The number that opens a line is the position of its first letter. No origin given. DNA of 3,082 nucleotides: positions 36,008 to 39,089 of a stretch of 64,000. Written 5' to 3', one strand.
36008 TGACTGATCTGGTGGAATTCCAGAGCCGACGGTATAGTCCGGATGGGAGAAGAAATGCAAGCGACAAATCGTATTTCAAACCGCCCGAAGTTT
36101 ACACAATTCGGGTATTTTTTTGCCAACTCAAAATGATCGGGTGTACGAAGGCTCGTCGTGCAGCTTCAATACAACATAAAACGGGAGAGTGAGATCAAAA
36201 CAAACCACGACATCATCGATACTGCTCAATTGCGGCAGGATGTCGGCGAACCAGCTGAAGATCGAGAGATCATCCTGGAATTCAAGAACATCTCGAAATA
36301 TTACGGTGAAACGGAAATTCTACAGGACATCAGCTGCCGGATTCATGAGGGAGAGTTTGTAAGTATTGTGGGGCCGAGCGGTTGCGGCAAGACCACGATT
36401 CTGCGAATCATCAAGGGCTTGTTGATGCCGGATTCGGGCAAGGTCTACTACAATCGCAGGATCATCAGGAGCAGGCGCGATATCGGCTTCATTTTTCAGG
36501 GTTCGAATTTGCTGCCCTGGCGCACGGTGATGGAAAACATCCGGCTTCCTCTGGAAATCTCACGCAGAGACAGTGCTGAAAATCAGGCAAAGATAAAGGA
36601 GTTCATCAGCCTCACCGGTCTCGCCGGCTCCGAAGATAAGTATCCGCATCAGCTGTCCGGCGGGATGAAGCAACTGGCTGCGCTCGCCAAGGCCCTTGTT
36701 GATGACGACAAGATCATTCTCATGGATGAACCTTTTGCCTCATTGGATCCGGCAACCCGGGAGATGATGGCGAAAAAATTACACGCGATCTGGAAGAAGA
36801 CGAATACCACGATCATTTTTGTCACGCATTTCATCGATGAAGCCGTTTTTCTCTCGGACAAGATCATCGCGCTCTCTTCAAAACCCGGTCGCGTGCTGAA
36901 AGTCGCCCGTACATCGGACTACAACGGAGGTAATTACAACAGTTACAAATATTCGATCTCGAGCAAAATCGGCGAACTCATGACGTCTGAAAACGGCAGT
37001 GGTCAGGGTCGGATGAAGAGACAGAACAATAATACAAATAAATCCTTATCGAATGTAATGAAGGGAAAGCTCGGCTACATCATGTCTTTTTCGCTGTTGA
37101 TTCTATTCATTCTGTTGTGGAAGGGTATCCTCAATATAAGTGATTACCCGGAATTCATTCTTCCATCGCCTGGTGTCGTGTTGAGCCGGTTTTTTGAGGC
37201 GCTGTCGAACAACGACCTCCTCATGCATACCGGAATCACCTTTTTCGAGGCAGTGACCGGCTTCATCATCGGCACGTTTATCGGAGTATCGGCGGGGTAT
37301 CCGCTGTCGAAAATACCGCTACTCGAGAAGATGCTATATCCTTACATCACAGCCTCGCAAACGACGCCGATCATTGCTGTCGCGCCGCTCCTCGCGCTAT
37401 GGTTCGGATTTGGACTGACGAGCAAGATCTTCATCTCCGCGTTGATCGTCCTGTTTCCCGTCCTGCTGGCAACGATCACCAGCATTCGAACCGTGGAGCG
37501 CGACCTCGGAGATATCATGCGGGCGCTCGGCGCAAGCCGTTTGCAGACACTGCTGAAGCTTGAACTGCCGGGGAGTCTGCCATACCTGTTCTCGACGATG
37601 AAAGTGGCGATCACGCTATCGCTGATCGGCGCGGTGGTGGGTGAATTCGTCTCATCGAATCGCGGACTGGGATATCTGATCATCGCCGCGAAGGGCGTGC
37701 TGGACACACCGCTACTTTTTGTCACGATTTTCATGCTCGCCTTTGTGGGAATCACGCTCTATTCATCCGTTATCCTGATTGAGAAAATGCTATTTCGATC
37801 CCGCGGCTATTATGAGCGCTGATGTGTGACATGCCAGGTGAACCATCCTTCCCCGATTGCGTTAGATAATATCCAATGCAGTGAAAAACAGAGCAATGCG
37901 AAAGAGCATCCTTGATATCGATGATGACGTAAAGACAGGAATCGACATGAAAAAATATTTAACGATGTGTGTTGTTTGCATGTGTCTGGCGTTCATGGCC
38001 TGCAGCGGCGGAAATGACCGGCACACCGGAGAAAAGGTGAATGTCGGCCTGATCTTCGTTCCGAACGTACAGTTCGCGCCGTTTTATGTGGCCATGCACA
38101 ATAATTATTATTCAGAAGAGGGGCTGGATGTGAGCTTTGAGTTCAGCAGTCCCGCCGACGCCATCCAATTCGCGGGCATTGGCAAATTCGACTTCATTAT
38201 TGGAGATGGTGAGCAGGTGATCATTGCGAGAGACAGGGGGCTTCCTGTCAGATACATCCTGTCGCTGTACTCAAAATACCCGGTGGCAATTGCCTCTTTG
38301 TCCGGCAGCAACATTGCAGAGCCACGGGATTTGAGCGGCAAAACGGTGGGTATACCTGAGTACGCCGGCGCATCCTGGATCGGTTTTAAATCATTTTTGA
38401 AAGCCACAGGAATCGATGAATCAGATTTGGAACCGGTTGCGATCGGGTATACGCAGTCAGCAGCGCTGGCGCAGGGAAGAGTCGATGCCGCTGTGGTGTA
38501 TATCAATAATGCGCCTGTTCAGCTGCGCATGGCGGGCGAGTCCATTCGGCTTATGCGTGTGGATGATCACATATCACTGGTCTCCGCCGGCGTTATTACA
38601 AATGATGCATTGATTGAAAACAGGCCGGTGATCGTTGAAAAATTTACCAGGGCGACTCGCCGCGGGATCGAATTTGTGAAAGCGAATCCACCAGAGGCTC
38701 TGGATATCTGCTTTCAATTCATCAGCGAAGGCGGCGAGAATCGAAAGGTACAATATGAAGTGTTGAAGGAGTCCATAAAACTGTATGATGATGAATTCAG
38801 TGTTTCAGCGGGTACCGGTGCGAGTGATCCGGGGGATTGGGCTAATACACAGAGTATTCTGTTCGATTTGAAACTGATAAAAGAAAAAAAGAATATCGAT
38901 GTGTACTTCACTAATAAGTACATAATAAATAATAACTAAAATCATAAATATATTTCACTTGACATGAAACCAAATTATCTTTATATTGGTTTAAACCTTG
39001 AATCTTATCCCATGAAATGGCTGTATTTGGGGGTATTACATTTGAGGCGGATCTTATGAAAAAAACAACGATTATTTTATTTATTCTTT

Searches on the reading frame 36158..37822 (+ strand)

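Call 44: search_protein_families(library=pfam, proteins=[window:36158-37822:+], max_evalue=0.00001)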
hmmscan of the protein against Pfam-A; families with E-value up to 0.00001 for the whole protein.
window:36158-37822:+ (554 aa): 4 families
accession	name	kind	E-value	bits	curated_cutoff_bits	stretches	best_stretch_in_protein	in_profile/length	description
PF00005.33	ABC_tran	-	6.4e-31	108.2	25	1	55-194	1-137/137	ABC transporter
PF00528.27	BPD_transp_1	-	4.2e-27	95.5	26.4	1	372-545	1-178/184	Binding-protein-dependent transport system inner membrane component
PF13304.12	AAA_21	-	9.1e-12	46.1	27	1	162-224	234-298/304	AAA domain, putative AbiEii toxin, Type IV TA system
PF02463.25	SMC_N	-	1.6e-06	28.1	40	0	65-239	24-211/220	RecF/RecN/SMC N terminal domain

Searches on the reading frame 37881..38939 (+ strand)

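Call 44: search_protein_families(library=pfam, proteins=[window:37881-38939:+], max_evalue=0.00001)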
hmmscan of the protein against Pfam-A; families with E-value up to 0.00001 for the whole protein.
window:37881-38939:+ (352 aa): 2 families
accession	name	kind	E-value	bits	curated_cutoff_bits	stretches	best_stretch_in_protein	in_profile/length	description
PF09084.16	NMT1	-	8.1e-49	166.9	20.5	1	62-273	1-216/216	NMT1/THI5 like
PF12974.12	Phosphonate-bd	-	1.3e-06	28.4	27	1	81-211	28-167/242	ABC transporter, phosphonate, periplasmic substrate-binding protein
